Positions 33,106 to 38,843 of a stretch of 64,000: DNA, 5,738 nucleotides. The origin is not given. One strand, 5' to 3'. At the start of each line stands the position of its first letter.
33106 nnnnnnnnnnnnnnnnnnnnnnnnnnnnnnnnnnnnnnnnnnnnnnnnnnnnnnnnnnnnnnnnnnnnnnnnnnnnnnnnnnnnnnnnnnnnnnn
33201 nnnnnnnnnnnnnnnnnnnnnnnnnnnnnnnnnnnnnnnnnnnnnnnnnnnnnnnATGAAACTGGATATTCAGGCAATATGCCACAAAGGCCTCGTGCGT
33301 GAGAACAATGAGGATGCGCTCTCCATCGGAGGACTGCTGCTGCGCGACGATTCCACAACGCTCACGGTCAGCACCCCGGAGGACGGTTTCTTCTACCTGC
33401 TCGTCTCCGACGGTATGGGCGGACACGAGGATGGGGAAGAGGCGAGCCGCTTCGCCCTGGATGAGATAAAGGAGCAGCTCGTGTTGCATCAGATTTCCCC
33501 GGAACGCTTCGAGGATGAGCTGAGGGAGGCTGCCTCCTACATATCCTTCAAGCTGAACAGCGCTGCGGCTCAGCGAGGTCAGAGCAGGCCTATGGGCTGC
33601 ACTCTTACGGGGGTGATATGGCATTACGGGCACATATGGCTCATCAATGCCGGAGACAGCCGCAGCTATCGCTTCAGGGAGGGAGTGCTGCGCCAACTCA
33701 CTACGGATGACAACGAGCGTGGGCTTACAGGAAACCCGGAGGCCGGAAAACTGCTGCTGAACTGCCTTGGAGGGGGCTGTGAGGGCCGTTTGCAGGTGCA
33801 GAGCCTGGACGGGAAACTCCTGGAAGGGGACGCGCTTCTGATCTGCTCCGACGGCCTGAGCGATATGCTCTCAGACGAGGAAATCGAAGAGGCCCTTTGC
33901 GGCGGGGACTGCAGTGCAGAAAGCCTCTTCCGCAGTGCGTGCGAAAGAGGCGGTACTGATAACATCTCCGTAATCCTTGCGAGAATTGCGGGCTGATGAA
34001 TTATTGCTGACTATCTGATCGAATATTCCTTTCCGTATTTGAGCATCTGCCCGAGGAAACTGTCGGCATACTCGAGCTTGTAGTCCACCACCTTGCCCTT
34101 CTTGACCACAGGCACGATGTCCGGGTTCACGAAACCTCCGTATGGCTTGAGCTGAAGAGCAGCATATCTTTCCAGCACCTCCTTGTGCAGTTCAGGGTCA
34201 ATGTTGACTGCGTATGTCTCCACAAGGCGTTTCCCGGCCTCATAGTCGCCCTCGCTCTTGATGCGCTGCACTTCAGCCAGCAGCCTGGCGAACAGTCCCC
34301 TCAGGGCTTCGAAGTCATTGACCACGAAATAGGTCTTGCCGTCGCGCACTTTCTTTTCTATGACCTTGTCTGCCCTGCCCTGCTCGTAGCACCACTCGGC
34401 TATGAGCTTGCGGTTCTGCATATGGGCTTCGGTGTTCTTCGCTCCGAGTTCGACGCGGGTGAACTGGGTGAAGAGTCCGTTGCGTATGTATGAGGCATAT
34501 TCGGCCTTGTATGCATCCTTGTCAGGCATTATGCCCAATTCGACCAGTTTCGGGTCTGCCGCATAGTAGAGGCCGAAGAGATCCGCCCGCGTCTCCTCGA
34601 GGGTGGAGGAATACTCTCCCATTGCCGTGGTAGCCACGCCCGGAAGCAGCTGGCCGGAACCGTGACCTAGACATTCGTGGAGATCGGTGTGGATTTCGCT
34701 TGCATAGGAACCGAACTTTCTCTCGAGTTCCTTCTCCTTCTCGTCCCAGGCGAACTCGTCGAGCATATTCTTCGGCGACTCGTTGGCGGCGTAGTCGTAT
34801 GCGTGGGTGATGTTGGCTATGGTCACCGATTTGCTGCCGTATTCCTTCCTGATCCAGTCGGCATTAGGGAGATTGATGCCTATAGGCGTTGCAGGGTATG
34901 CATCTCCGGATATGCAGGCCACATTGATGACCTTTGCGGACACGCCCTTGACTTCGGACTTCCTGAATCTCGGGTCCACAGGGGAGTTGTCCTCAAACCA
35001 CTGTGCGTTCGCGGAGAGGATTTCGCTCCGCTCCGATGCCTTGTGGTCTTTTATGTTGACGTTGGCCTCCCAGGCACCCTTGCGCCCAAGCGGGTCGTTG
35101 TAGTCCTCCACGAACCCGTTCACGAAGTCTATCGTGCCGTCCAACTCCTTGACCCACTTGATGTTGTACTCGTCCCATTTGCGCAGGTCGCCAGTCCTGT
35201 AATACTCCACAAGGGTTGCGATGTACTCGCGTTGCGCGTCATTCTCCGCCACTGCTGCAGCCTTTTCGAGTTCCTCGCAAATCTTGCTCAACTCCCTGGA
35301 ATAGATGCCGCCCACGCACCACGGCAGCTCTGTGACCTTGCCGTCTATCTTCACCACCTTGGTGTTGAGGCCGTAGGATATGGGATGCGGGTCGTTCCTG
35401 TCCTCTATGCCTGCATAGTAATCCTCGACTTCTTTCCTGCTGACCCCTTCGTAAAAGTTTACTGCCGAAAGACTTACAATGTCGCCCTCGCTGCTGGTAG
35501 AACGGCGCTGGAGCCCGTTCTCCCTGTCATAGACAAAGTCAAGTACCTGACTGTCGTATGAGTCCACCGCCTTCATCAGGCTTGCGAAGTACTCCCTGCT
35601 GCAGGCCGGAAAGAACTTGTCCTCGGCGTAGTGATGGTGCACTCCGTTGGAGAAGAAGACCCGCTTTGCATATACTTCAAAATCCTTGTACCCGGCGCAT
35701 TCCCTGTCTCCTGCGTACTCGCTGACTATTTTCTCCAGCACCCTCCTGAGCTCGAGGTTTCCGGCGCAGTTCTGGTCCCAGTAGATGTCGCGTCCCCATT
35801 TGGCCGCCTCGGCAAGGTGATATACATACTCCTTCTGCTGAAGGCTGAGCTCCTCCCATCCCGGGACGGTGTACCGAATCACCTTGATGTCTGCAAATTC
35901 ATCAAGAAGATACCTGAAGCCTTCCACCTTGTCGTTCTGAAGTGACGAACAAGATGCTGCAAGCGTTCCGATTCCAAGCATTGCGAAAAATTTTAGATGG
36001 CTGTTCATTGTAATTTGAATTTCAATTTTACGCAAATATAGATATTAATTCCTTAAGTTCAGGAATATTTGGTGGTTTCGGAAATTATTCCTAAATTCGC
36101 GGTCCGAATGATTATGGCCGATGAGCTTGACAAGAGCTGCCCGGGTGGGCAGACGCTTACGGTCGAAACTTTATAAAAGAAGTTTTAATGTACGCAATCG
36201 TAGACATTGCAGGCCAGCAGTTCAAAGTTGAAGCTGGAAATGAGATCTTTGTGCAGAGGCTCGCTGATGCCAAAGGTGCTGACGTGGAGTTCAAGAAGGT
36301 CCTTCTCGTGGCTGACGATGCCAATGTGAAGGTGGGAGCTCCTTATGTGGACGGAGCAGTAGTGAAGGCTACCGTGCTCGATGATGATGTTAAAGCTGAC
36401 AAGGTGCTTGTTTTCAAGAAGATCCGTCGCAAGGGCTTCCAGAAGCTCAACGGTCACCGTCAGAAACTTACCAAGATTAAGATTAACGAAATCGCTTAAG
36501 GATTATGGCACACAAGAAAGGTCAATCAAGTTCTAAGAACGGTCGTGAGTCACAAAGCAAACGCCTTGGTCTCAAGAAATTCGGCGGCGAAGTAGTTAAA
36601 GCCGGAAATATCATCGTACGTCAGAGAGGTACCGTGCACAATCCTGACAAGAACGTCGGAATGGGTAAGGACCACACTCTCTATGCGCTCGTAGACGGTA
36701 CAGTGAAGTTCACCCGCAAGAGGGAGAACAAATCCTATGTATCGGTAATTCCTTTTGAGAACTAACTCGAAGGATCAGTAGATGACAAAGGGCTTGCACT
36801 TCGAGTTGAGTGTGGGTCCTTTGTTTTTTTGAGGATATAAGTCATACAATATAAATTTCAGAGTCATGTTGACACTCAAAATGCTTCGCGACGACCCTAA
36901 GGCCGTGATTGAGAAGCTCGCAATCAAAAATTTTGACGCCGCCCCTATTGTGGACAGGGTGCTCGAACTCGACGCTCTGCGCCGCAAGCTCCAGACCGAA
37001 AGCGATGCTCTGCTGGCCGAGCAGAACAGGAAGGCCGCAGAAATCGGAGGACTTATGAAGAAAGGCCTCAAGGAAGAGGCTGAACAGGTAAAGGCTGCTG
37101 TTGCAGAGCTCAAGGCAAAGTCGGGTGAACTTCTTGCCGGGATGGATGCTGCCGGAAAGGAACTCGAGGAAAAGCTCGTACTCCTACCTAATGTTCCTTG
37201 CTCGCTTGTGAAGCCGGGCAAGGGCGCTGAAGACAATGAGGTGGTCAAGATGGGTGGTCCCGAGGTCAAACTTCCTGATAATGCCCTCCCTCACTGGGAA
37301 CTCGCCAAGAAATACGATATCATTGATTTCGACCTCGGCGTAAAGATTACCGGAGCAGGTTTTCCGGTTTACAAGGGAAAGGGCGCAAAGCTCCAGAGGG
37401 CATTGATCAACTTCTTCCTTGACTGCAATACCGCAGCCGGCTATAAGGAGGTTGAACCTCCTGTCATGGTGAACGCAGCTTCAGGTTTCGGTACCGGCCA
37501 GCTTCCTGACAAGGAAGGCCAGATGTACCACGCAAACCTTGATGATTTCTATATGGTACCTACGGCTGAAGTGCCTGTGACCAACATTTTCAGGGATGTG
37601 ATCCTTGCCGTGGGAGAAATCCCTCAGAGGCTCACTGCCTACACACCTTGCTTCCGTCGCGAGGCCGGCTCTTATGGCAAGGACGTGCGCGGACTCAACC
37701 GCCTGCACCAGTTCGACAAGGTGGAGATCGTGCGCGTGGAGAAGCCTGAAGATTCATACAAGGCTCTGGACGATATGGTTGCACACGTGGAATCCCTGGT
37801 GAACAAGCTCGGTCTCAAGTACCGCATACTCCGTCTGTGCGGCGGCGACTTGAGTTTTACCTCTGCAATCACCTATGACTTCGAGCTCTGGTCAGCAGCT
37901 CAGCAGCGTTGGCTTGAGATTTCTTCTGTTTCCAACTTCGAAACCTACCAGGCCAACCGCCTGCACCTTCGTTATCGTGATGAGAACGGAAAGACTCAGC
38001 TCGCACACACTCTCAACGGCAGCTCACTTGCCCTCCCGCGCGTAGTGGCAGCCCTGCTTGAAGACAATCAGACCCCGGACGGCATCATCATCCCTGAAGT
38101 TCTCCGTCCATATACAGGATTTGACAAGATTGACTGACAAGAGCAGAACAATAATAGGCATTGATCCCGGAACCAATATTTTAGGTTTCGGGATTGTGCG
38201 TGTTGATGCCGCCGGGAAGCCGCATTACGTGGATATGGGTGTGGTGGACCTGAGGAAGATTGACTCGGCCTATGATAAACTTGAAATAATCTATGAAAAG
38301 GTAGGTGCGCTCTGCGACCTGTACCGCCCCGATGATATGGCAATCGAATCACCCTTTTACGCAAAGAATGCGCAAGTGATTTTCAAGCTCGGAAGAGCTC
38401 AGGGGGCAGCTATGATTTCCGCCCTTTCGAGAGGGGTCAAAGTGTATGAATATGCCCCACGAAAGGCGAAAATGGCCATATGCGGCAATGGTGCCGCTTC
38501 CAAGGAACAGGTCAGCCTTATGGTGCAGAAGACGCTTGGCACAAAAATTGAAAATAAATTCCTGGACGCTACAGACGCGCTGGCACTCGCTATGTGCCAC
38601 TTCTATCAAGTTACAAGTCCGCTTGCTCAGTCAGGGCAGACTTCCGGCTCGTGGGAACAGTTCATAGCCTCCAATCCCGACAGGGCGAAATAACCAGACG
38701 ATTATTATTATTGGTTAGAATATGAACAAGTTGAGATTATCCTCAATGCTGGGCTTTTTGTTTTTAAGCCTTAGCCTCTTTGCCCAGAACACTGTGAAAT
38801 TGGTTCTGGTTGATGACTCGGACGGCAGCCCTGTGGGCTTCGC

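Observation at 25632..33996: Self-contained five-gene phospho-switch operon: zinc-ribbon protein, membrane Ser/Thr kinase, 4x AAA+ ATPase, Zn-FHA, PP2C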

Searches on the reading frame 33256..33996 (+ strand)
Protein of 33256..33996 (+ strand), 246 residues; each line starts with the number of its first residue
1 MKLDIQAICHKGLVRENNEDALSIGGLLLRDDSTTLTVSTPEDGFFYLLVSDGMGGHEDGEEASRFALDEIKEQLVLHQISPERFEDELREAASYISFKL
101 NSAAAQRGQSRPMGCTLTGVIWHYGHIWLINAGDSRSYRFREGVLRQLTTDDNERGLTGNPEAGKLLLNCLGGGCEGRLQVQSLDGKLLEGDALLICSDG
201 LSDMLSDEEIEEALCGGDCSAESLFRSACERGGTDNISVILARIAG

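Call 3: search_protein_families(library=pfam, proteins=[window:33256-33996:+], max_evalue=0.01)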
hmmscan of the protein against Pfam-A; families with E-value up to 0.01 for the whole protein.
window:33256-33996:+ (246 aa): 3 families
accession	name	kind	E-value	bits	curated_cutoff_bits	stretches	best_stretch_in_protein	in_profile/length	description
PF13672.11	PP2C_2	-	5.8e-14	52.6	24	1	30-209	12-182/209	Protein phosphatase 2C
PF00481.26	PP2C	-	0.00014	22.1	20.3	0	46-151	35-139/255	Protein phosphatase 2C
PF07228.17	SpoIIE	-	0.0032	17.9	25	0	99-211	46-146/192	Stage II sporulation protein E (SpoIIE)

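Call 4: search_protein_families(library=padloc, proteins=[window:33256-33996:+], max_evalue=0.01)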
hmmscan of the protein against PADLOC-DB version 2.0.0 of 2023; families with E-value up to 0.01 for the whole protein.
window:33256-33996:+ (246 aa): 0 families

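Call 5: search_protein_families(library=ncbifam, proteins=[window:33256-33996:+], max_evalue=0.01)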
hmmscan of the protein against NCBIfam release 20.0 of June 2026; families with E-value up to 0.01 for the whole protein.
window:33256-33996:+ (246 aa): 2 families
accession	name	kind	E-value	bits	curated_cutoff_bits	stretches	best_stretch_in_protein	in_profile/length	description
NF033484.1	Stp1_PP2C_phos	equivalog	1.7e-38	132.4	230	2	9-152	2-129/232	Stp1/IreP family PP2C-type Ser/Thr phosphatase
NF011149.0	PRK14559.1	equivalog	6.8e-19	68.1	374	1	3-152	372-521/642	serine/threonine phosphatase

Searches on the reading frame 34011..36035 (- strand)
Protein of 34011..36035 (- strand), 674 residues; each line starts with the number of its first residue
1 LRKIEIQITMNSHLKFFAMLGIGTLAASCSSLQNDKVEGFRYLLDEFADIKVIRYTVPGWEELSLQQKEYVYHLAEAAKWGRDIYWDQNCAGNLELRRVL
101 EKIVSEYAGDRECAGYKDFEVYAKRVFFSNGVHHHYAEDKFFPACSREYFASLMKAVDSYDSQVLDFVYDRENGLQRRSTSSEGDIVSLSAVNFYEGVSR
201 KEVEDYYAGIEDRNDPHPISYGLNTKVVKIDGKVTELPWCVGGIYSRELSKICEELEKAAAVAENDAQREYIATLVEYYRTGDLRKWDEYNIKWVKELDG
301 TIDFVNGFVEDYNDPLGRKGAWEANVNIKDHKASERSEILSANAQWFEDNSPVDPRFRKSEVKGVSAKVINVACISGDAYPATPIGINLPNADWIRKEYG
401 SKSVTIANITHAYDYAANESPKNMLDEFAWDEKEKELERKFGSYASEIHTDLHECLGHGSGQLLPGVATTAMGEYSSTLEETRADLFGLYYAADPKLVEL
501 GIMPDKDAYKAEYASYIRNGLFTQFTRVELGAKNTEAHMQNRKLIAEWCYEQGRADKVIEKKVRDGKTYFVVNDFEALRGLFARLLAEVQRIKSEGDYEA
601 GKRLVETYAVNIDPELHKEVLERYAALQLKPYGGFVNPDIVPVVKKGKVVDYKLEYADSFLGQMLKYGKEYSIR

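Call 3: search_protein_families(library=pfam, proteins=[window:34011-36035:-], max_evalue=0.01)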
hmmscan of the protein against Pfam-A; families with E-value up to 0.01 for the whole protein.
window:34011-36035:- (674 aa): 1 family
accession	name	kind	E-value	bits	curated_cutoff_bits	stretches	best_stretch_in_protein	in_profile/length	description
PF03571.21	Peptidase_M49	-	1.1e-49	169.7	21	2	242-464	98-309/548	Peptidase family M49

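Call 33: find_encoding_contigs(protein=window:34011-36035:-, flank=10000, max_places=6)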
Protein window:34011-36035:- (674 aa): no gene with exactly this product is on record in the collection.

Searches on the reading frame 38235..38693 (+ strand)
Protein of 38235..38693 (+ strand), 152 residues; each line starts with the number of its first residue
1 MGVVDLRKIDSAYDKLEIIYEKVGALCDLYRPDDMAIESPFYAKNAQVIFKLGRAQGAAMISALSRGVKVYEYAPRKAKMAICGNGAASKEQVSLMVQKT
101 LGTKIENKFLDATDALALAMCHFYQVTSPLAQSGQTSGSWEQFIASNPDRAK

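Call 71: search_protein_families(library=pfam, proteins=[window:38235-38693:+], max_evalue=0.00001)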
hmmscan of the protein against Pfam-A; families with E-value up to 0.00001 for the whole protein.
window:38235-38693:+ (152 aa): 1 family
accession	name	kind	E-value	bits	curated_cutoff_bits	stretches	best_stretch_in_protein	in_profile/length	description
PF02075.23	RuvC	-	5.1e-30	104.8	22.2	1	9-122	35-148/148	Crossover junction endodeoxyribonuclease RuvC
